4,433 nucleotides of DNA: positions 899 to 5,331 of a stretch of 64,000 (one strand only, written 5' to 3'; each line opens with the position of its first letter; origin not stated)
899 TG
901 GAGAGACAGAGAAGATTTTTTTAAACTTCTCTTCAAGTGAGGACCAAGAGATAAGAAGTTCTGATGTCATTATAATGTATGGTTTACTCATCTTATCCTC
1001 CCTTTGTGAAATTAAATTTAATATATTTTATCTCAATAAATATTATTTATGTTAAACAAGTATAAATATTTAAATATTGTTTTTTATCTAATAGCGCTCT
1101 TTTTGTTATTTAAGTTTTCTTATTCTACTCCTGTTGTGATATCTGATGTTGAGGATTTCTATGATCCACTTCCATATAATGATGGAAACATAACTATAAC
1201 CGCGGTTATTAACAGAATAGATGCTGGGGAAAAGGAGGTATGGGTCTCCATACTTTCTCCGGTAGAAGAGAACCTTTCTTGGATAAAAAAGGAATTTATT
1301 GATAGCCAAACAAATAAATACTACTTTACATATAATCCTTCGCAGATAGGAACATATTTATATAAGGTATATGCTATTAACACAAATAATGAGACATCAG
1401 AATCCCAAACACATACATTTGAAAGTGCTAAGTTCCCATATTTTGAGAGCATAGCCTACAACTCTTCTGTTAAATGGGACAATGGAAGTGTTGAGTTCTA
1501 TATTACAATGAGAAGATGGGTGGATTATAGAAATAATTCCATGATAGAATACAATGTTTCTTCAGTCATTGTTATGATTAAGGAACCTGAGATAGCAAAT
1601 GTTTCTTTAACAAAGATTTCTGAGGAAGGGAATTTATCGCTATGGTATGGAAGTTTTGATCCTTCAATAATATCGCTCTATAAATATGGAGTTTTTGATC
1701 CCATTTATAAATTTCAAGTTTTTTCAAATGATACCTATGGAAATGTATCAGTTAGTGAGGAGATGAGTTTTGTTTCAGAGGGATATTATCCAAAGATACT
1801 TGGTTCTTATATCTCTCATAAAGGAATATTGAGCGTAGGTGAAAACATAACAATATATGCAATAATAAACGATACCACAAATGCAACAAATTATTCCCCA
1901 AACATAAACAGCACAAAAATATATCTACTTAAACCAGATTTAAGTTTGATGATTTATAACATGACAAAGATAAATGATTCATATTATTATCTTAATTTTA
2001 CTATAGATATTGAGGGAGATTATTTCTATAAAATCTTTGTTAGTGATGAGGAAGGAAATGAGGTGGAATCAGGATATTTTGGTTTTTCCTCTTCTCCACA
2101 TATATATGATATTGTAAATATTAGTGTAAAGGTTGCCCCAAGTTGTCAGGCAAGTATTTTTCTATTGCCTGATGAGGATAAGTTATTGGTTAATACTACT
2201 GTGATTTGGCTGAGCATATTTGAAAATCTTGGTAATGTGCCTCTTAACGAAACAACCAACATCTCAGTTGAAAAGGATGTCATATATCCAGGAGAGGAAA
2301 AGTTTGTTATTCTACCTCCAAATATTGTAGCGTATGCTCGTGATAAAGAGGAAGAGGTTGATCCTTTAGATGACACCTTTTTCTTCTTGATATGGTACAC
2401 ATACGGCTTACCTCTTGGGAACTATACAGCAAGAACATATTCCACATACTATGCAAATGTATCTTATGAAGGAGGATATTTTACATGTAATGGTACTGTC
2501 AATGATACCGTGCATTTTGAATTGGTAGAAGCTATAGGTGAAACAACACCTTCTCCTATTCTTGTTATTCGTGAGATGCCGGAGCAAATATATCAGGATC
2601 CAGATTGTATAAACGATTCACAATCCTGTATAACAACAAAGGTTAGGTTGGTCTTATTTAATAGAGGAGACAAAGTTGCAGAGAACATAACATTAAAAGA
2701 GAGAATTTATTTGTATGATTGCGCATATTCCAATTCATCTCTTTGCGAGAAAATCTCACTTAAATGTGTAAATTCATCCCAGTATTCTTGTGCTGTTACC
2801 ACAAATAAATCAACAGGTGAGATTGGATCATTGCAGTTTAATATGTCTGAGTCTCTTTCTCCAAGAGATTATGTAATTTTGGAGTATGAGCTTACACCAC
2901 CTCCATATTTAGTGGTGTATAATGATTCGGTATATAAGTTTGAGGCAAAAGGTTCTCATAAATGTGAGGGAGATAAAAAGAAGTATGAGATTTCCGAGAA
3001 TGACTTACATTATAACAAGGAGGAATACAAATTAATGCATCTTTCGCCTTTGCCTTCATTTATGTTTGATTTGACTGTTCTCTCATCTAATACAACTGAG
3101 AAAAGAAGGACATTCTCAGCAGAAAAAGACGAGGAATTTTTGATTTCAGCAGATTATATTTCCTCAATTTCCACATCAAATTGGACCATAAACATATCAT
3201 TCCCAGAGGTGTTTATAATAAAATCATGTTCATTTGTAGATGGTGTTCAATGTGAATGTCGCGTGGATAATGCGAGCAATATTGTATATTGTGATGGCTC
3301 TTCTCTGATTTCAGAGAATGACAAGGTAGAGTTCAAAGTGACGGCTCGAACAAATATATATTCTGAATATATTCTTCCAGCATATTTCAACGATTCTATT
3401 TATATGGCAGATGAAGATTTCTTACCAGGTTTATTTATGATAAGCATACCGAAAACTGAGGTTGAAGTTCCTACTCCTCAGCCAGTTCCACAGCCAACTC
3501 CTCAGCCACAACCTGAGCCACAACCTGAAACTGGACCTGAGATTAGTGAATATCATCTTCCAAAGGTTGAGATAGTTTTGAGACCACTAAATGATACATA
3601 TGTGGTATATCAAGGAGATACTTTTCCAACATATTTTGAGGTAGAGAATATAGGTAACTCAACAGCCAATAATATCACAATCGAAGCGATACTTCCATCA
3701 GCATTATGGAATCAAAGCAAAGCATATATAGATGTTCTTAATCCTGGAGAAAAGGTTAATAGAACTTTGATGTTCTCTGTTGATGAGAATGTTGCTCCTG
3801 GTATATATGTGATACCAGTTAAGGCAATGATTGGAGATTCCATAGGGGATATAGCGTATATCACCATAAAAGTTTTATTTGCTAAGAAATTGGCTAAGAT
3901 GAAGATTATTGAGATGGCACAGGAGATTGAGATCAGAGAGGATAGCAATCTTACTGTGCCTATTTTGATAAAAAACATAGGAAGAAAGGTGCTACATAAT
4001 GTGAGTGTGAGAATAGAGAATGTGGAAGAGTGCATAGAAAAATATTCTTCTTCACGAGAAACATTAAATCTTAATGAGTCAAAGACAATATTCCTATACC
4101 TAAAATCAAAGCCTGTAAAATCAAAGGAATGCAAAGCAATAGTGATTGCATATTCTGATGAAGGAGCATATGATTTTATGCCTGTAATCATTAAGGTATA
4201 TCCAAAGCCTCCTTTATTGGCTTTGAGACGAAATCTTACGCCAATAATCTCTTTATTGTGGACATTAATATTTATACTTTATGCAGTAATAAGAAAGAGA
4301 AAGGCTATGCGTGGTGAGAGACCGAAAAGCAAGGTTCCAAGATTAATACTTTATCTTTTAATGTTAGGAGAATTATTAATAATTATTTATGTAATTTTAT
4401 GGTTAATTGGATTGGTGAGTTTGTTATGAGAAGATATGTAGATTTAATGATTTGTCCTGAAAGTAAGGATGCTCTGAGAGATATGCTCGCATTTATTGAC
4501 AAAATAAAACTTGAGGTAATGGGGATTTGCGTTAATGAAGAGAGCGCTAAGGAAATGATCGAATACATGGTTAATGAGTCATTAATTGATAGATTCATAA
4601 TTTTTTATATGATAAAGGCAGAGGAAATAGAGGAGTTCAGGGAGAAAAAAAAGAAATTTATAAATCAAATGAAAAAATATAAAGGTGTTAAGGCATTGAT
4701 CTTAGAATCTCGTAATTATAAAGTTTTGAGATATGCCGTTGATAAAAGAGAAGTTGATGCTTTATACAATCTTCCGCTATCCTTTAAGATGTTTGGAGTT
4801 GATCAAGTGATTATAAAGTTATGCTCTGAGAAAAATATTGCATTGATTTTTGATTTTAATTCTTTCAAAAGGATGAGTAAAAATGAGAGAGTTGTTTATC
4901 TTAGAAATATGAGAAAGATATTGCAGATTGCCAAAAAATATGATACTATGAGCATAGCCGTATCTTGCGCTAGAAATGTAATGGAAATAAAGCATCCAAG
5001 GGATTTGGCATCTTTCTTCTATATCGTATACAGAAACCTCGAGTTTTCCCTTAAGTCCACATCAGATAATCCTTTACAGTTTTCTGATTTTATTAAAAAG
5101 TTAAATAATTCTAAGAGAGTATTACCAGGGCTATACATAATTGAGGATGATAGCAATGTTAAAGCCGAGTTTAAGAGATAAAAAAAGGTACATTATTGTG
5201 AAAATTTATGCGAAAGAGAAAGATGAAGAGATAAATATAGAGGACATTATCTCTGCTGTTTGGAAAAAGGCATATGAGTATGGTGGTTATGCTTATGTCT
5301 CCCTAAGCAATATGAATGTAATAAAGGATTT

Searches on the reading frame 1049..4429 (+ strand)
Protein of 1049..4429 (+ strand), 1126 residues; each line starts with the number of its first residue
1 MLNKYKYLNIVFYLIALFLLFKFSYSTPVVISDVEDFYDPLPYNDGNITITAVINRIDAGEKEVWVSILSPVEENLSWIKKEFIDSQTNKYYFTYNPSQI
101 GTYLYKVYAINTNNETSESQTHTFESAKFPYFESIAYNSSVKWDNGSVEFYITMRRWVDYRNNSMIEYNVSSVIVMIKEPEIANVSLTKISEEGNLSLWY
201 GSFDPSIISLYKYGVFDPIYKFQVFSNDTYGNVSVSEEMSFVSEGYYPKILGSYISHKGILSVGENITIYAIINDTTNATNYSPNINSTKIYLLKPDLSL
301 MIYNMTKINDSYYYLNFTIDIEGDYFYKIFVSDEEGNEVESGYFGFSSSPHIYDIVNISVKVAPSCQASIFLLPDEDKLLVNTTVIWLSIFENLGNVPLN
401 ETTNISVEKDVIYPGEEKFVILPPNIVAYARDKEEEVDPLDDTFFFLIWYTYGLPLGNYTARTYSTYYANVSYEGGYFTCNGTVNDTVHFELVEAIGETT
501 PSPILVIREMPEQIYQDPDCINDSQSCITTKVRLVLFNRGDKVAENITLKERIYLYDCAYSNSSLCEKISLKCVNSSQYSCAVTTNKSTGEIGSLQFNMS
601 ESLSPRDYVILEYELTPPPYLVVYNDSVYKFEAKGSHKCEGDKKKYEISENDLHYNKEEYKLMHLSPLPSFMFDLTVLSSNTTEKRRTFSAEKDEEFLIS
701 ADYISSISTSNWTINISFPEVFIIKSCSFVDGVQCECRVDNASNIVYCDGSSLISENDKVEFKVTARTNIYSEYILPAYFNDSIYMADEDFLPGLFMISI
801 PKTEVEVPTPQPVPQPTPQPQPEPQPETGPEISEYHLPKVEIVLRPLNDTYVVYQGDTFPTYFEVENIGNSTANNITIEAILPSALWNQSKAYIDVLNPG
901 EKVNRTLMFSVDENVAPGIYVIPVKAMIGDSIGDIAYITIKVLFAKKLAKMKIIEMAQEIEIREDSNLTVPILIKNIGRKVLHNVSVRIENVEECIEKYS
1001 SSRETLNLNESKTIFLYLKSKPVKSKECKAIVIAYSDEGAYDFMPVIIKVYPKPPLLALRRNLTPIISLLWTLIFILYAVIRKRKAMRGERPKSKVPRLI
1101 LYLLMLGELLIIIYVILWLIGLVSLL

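Call 18: search_protein_families(library=ncbifam, proteins=[window:1049-4429:+], max_evalue=1e-10)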
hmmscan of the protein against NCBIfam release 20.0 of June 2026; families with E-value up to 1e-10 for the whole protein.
window:1049-4429:+ (1126 aa): 0 families

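Call 47: search_protein_families(library=pfam, proteins=[window:1049-4429:+], max_evalue=0.01)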
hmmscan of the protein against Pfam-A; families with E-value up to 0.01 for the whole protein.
window:1049-4429:+ (1126 aa): 2 families
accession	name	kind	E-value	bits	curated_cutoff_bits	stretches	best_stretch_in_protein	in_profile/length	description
PF07705.17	CARDB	-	0.00061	20.4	22.7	0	852-925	14-82/101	CARDB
PF10633.15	NPCBM_assoc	-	0.00065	20.3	24.4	1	855-926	3-75/78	NPCBM-associated, NEW3 domain of alpha-galactosidase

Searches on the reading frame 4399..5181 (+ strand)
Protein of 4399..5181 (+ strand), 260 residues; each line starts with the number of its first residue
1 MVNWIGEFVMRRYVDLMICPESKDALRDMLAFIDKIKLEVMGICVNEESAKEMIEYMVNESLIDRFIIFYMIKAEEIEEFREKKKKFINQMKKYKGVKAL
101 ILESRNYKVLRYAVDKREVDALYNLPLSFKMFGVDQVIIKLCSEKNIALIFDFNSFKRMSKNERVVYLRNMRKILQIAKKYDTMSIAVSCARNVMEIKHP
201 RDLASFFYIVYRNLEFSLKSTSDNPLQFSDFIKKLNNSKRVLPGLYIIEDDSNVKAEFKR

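Call 47: search_protein_families(library=pfam, proteins=[window:4399-5181:+], max_evalue=0.01)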
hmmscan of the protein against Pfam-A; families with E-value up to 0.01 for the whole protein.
window:4399-5181:+ (260 aa): 1 family
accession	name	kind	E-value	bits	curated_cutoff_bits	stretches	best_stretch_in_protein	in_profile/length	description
PF01876.22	RNase_P_p30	-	1.7e-11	44.4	35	1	87-207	79-197/214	RNase P subunit p30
